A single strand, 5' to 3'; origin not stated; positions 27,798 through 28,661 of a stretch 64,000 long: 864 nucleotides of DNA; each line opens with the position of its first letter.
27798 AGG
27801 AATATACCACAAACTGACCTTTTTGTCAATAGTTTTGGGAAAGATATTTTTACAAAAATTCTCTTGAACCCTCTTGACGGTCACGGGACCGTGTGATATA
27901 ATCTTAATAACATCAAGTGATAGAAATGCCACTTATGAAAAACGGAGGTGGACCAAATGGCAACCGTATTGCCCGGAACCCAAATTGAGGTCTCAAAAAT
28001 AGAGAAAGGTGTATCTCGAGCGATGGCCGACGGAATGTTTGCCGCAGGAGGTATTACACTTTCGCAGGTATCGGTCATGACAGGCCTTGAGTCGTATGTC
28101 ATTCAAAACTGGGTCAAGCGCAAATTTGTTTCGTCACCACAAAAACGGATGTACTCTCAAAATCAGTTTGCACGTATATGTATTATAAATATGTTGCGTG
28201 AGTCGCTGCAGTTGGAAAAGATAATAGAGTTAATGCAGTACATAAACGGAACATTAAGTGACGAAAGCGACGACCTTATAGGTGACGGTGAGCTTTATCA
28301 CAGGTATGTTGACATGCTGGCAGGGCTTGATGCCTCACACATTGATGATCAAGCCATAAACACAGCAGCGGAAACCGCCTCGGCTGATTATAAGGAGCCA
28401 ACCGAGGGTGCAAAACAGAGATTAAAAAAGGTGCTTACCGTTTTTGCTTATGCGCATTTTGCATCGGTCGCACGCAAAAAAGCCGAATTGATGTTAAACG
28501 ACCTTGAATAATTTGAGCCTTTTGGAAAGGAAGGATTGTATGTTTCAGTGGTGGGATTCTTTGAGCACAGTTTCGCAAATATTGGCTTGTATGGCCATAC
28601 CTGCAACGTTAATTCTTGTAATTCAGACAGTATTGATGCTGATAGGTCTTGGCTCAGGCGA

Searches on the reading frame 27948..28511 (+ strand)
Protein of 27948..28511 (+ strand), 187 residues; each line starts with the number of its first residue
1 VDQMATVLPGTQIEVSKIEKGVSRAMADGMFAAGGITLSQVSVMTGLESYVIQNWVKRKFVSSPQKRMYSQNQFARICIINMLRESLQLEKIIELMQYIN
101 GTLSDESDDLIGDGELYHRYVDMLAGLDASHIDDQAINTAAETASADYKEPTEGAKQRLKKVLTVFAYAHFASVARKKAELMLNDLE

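Call 74: search_protein_families(library=pfam, proteins=[window:27948-28511:+], max_evalue=0.001)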
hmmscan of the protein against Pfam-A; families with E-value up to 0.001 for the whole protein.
window:27948-28511:+ (187 aa): 2 families
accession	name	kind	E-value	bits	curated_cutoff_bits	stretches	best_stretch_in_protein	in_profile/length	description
PF08876.17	DUF1836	-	4.4e-13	49.7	27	1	45-118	33-103/105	Domain of unknown function (DUF1836)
PF13411.12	MerR_1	-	1.1e-06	29.1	21.6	1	37-98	2-68/69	MerR HTH family regulatory protein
